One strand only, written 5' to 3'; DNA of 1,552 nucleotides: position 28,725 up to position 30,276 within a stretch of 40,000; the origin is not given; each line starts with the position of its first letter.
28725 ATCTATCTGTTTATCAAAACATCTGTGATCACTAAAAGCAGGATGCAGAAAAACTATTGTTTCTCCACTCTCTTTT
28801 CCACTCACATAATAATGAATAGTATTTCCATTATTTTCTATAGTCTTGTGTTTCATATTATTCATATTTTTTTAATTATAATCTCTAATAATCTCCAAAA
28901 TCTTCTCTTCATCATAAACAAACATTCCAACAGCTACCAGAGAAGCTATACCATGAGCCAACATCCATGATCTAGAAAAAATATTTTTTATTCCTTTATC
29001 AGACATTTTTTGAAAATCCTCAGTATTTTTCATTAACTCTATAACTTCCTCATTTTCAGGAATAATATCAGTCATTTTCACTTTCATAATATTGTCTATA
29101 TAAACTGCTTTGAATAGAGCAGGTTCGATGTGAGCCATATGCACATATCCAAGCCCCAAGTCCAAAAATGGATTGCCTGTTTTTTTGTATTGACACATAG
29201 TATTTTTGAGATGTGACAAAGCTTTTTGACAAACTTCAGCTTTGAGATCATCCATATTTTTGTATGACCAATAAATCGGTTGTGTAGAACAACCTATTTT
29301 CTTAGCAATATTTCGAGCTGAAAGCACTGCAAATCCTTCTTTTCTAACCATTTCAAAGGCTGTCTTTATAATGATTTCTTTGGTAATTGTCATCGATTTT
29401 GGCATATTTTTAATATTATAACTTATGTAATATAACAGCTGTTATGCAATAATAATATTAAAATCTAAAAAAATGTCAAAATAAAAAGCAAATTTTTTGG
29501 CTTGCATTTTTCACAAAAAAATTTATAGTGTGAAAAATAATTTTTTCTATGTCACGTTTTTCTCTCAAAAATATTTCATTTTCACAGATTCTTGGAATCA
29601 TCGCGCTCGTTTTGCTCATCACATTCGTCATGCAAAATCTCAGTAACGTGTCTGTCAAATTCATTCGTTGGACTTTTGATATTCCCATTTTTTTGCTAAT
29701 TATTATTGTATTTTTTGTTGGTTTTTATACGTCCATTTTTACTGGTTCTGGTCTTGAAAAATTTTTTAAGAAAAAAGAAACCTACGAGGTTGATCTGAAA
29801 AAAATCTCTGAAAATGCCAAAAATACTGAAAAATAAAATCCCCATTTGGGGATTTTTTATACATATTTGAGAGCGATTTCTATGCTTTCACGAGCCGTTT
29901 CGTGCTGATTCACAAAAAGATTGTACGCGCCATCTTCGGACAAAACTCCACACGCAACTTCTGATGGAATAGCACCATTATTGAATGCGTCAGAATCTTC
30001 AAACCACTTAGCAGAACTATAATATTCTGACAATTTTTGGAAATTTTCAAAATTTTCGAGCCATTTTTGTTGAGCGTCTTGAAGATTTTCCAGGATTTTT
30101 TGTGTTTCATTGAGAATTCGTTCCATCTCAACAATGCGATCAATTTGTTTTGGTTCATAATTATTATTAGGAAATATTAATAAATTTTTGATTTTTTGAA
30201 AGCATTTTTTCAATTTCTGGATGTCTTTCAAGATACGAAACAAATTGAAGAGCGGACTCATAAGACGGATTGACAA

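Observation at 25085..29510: A 4.4-kb accessory cassette bracketed by 28-bp direct repeats that duplicate a divergent promoter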

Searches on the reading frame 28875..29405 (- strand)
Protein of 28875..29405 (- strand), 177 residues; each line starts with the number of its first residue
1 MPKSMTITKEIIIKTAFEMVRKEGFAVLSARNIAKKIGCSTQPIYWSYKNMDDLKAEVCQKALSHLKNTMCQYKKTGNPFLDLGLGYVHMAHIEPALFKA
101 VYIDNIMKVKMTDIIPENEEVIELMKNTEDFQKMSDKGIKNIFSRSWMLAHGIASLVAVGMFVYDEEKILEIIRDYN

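Call 8: search_protein_families(library=pfam, proteins=[window:28875-29405:-], max_evalue=0.01)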
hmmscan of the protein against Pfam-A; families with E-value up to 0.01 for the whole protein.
seq(177 aa): 2 families
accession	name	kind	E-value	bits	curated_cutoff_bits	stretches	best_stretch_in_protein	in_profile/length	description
PF00440.29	TetR_N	-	1.6e-06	28.2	24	1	12-57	1-46/47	Bacterial regulatory proteins, tetR family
PF13305.11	TetR_C_33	-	0.0015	19.6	26.8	1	82-170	3-96/103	Tetracyclin repressor-like, C-terminal domain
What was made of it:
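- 28872..29405 (-): TetR-family regulator, first gene of the operon (177 aa; a start at 29393 gives 173 aa). Pfam TetR_N (call 8).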

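Call 18: find_homologous_proteins(query=window:28875-29393:-, max_evalue=1e-10)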
Query seq(173 aa) (173 aa): 381 proteins with E <= 1e-10 among 445 candidates; the best 120 are listed.
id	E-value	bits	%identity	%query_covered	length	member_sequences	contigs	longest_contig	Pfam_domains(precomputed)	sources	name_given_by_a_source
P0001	2.4e-109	380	99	100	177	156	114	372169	PF00440.30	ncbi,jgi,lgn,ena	jgi:transcriptional regulator, tetR family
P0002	1.0e-99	349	92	98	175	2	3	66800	PF00440.30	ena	-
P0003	3.8e-98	344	93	98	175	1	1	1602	PF00440.30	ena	-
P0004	1.2e-95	336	89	98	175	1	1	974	PF00440.30,PF13305.12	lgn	-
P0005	2.9e-95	335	89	98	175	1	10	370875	PF00440.30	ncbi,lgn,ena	-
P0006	4.1e-95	334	89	98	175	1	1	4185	PF00440.30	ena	-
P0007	9.7e-95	333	89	98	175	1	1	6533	PF00440.30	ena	-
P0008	4.5e-94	331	88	98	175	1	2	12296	PF00440.30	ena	-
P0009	4.6e-94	331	88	98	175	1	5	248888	PF00440.30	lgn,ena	-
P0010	6.4e-94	330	88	98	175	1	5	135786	PF00440.30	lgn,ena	-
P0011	1.1e-93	329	88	98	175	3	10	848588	PF00440.30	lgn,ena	-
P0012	3.3e-92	325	86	98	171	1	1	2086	PF00440.30,PF13305.12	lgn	-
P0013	3.5e-92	324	86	98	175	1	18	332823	PF00440.30,PF13305.12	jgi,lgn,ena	jgi:transcriptional regulator, tetR family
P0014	4.9e-92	324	86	97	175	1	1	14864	PF00440.30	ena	-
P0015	6.9e-92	324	86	98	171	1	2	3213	PF00440.30,PF13305.12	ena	-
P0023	5.6e-87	308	78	92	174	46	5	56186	PF00440.30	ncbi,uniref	ncbi:TetR/AcrR family transcriptional regulator [Capnocytophaga canimorsus]|uniref:TetR/AcrR family 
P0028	3.8e-85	302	79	98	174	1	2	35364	PF00440.30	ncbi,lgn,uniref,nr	ncbi:TetR/AcrR family transcriptional regulator [Capnocytophaga catalasegens]|uniref:TetR family tra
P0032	3.7e-83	295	74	97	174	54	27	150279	PF00440.30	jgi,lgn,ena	jgi:transcriptional regulator, tetR family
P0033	1.8e-82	293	76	97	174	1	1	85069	PF00440.30,PF13305.12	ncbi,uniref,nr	ncbi:TetR/AcrR family transcriptional regulator [Tannerella sp.]|uniref:TetR/AcrR family transcripti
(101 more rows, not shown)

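Call 20: find_encoding_contigs(protein=P0023, flank=8000, max_places=2)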
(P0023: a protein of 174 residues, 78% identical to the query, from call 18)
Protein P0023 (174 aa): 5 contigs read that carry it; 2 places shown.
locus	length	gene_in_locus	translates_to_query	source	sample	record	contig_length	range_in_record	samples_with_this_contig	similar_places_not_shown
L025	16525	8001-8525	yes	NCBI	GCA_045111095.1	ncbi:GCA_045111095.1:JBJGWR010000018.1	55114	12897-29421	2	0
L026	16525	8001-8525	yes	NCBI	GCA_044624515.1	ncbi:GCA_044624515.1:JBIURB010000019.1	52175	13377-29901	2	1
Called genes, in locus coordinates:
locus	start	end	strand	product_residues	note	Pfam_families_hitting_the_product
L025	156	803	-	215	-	PF13505:OMP_b-brl (faint), PF13568:OMP_b-brl_2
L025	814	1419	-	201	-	-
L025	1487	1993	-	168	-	PF19765:DUF6252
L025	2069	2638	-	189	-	PF00027:cNMP_binding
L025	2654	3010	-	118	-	PF01638:HxlR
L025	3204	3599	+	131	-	-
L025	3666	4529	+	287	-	PF02678:Pirin, PF05726:Pirin_C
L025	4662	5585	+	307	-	PF01545:Cation_efflux, PF16916:ZT_dimer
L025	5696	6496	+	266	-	PF20240:DUF6597, PF00165:HTH_AraC (faint), PF12833:HTH_18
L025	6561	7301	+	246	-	PF08713:DNA_alkylation (weak)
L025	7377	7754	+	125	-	PF00903:Glyoxalase, PF12681:Glyoxalase_2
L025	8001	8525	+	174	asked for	PF00440:TetR_N (weak)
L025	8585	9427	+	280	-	PF02517:Rce1-like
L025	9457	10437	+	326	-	PF12740:PETase (weak), PF00561:Abhydrolase_1 (faint), PF12146:Hydrolase_4 (faint)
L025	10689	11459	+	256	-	PF20240:DUF6597, PF12833:HTH_18, PF00165:HTH_AraC (weak)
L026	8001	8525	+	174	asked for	PF00440:TetR_N (weak)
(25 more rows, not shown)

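Call 21: find_encoding_contigs(protein=P0005, flank=8000, max_places=3)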
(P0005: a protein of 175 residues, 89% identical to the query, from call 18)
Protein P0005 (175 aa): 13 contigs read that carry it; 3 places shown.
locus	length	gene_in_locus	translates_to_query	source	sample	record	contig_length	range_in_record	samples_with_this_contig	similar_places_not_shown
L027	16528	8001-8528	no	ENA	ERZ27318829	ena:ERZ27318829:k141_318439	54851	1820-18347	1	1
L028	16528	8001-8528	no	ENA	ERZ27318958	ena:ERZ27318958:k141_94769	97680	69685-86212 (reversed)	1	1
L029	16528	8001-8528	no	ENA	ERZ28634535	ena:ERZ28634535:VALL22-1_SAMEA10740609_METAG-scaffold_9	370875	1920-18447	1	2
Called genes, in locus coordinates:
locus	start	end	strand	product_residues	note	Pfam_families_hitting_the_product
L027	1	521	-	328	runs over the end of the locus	PF03741:TerC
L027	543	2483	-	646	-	PF01510:Amidase_2, PF08486:SpoIID (faint)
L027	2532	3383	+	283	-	-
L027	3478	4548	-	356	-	-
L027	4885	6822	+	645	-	PF16177:ACAS_N, PF00501:AMP-binding, PF13193:AMP-binding_C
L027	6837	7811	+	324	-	PF13421:Band_7_1, PF01145:Band_7 (weak)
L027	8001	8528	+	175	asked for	PF00440:TetR_N (weak)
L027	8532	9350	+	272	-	PF12146:Hydrolase_4, PF00561:Abhydrolase_1, PF12697:Abhydrolase_6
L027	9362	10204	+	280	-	PF02517:Rce1-like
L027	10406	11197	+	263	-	PF02517:Rce1-like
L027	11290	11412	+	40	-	-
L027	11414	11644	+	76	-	-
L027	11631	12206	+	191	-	-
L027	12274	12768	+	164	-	-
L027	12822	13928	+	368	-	PF20325:DUF6620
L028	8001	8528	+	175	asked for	PF00440:TetR_N (weak)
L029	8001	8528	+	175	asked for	PF00440:TetR_N (weak)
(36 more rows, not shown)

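Call 35: find_encoding_contigs(protein=P0032, flank=7000, max_places=2)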
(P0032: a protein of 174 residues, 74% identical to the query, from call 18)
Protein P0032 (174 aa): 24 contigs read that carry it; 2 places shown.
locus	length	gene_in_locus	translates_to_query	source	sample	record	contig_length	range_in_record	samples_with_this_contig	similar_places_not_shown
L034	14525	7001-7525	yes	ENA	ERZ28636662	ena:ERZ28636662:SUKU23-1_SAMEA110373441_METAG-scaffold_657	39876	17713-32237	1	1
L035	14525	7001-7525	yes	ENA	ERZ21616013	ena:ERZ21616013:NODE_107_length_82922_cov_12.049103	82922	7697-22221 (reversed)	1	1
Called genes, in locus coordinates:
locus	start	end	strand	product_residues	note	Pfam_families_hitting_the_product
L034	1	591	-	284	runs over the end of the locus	PF04991:LicD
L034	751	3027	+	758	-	PF17678:Glyco_hydro_92N, PF07971:Glyco_hydro_92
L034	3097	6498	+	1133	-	PF13086:AAA_11, PF13245:AAA_19 (weak), PF13604:AAA_30 (faint), PF13087:AAA_12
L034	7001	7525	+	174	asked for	PF00440:TetR_N (weak)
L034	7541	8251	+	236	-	-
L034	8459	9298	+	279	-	PF02517:Rce1-like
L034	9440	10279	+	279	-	PF02517:Rce1-like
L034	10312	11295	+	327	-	PF12740:PETase, PF02129:Peptidase_S15 (weak), PF12146:Hydrolase_4 (faint), PF00561:Abhydrolase_1 (weak)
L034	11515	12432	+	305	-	-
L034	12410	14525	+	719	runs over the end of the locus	-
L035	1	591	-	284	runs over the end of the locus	PF04991:LicD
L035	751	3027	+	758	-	PF17678:Glyco_hydro_92N, PF07971:Glyco_hydro_92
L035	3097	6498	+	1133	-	PF13604:AAA_30 (faint), PF13086:AAA_11, PF13245:AAA_19 (weak), PF13086:AAA_11 (weak), PF13087:AAA_12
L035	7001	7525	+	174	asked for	PF00440:TetR_N (weak)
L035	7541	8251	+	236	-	-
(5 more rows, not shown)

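Call 36: find_encoding_contigs(protein=P0033, flank=7000, max_places=1)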
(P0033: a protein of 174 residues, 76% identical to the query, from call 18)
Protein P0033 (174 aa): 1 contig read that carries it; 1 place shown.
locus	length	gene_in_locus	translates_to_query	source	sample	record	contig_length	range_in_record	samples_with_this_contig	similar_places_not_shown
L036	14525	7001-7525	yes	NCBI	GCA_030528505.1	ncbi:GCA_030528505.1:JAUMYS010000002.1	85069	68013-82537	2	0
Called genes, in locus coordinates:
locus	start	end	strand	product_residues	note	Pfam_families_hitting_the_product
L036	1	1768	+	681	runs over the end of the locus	PF02065:Melibiase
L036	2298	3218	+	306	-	PF27496:PM0294_M, PF27495:PM0294_C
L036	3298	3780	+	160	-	-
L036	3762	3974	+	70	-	PF13376:OmdA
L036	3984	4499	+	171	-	-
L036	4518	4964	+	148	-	PF06445:GyrI-like, PF14526:Cass2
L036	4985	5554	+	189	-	PF28474:DUF8412, PF13376:OmdA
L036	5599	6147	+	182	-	PF08002:DUF1697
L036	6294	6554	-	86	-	-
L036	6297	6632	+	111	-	-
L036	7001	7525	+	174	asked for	PF00440:TetR_N (weak), PF13305:TetR_C_33 (weak)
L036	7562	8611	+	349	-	-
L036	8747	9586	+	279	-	PF02517:Rce1-like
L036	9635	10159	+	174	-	PF01872:RibD_C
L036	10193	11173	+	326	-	PF12740:PETase, PF12146:Hydrolase_4 (faint), PF00561:Abhydrolase_1 (weak)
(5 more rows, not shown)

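Call 37: find_encoding_contigs(protein=P0028, flank=7000, max_places=1)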
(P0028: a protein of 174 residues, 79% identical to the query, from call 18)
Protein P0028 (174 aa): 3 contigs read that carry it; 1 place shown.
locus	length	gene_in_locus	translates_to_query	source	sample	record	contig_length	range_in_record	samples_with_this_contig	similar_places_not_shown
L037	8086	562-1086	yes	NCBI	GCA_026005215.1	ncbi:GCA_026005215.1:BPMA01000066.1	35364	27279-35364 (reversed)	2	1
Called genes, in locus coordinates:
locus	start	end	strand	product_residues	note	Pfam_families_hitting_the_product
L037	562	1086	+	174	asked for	PF00440:TetR_N (weak)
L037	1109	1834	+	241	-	PF00881:Nitroreductase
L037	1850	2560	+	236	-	-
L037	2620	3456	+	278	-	PF02517:Rce1-like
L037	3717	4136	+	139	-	PF10604:Polyketide_cyc2 (weak)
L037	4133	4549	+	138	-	PF01878:EVE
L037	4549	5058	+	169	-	PF22381:Staph_reg_Sar_Rot, PF01047:MarR, PF22166:WHD_ArnR1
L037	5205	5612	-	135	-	-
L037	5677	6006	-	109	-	PF00892:EamA, PF00893:Multi_Drug_Res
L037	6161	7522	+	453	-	PF01554:MatE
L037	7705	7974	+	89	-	-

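Call 55: search_protein_families(library=ncbifam, proteins=[window:28875-29405:-], max_evalue=0.001)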
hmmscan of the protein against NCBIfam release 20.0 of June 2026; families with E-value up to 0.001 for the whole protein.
seq(177 aa): 6 families
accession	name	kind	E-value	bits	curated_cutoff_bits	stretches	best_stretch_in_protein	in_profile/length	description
NF051852.1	efflux_TF_MtrR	exception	6.4e-09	35.9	280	1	8-146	11-147/205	multidrug efflux system transcriptional repressor MtrR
NF007949.0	PRK10668.1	equivalog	2.7e-07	30.3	271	1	8-75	12-79/216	multidrug efflux transporter transcriptional repressor AcrR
NF010319.1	PRK13756.1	equivalog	6e-06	26.2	265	1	7-67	2-62/199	tetracycline resistance transcriptional repressor TetR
NF011572.0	PRK14996.1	equivalog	7.1e-05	22.8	144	1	9-73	10-74/192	TetR family transcriptional regulator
NF041196.1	ScbR_bind_reg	equivalog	0.00046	20.4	150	1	8-81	7-80/191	ScbR family autoregulator-binding transcription factor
NF008402.0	PRK11202.1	equivalog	0.00048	19.9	151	1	8-74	12-79/211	HTH-type transcriptional repressor FabR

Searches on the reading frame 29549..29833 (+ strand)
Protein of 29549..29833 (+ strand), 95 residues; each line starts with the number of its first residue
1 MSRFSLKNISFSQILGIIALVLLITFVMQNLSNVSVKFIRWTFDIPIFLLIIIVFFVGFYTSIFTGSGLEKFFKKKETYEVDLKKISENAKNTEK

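Call 8: search_protein_families(library=pfam, proteins=[window:29549-29833:+], max_evalue=0.01)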
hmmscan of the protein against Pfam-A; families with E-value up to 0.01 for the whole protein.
seq(95 aa): 1 family
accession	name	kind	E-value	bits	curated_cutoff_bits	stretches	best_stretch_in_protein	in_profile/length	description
PF06305.16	LapA_dom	-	2.2e-06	27.9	28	1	29-67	1-39/64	Lipopolysaccharide assembly protein A domain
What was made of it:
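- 29549..29836 (+): lapA-like small membrane protein, the right flanking gene. Its promoter -10 (TATAGT) lies at 29524-29529. Pfam LapA_dom at 27.9 bits, just under the cut-off of 28 (call 8).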

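Call 10: find_encoding_contigs(protein=window:29549-29833:+, flank=10000, max_places=10)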
Protein seq(95 aa) (95 aa): 24 contigs read that carry it; 10 places shown.
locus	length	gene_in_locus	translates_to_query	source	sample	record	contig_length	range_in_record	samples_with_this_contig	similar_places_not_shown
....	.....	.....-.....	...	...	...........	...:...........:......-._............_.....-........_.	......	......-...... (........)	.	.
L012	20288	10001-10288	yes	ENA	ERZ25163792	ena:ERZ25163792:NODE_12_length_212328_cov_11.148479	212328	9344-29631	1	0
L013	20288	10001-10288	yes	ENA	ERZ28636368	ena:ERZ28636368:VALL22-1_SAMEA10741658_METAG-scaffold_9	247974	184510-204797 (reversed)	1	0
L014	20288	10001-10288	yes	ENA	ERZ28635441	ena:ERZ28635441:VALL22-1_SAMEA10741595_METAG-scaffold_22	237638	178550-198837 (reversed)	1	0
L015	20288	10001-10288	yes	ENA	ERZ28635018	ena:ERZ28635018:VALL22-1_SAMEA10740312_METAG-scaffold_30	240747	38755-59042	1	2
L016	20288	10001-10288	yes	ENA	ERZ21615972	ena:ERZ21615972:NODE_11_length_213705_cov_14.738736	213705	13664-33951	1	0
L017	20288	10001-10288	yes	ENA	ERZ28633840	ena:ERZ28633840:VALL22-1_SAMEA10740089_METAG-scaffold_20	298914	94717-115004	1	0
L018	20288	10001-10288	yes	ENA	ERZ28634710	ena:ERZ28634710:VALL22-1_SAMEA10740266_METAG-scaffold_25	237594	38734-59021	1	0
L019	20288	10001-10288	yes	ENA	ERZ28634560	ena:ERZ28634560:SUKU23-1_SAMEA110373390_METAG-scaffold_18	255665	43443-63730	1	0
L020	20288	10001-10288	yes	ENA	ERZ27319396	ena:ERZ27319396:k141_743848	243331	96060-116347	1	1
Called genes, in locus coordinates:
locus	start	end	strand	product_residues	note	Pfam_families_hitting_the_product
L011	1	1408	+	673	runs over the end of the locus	PF00395:SLH (weak), PF02412:TSP_3 (faint), PF00801:PKD, PF18911:PKD_4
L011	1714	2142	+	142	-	-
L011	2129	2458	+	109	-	-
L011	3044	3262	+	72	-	-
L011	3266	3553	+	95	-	PF00293:NUDIX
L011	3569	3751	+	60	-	-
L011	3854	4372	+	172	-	PF03033:Glyco_transf_28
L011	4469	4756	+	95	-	PF04101:Glyco_tran_28_C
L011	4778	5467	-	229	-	PF01048:PNP_UDP_1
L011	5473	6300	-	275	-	PF05872:HerA_C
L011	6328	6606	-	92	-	PF05872:HerA_C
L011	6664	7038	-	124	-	PF01935:DUF87, PF05872:HerA_C, PF10412:TrwB_AAD_bind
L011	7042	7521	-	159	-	PF00160:Pro_isomerase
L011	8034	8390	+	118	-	PF05096:Glu_cyclase_2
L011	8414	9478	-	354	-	-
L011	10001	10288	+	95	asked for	PF06305:LapA_dom (weak)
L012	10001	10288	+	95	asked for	PF06305:LapA_dom (weak)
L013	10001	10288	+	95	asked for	PF06305:LapA_dom (weak)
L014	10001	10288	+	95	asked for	PF06305:LapA_dom (weak)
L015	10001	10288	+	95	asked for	PF06305:LapA_dom (weak)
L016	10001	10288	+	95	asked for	PF06305:LapA_dom (weak)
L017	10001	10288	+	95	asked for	PF06305:LapA_dom (weak)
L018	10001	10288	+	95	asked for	PF06305:LapA_dom (weak)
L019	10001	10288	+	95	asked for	PF06305:LapA_dom (weak)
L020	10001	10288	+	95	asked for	PF06305:LapA_dom (weak)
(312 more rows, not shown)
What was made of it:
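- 29549..29836 (+): The exact protein is found on both empty and occupied contigs (call 10).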

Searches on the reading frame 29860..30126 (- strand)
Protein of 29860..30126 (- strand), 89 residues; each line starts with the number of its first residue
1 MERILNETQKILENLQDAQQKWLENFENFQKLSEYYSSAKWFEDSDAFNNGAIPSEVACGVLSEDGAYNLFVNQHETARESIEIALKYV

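Call 8: search_protein_families(library=pfam, proteins=[window:29860-30126:-], max_evalue=0.01)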
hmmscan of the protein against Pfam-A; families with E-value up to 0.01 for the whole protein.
seq(89 aa): 1 family
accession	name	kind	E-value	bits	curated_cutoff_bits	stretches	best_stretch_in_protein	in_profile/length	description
PF14131.11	DUF4298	-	2.4e-25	88.8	27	1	1-83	4-86/87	Domain of unknown function (DUF4298)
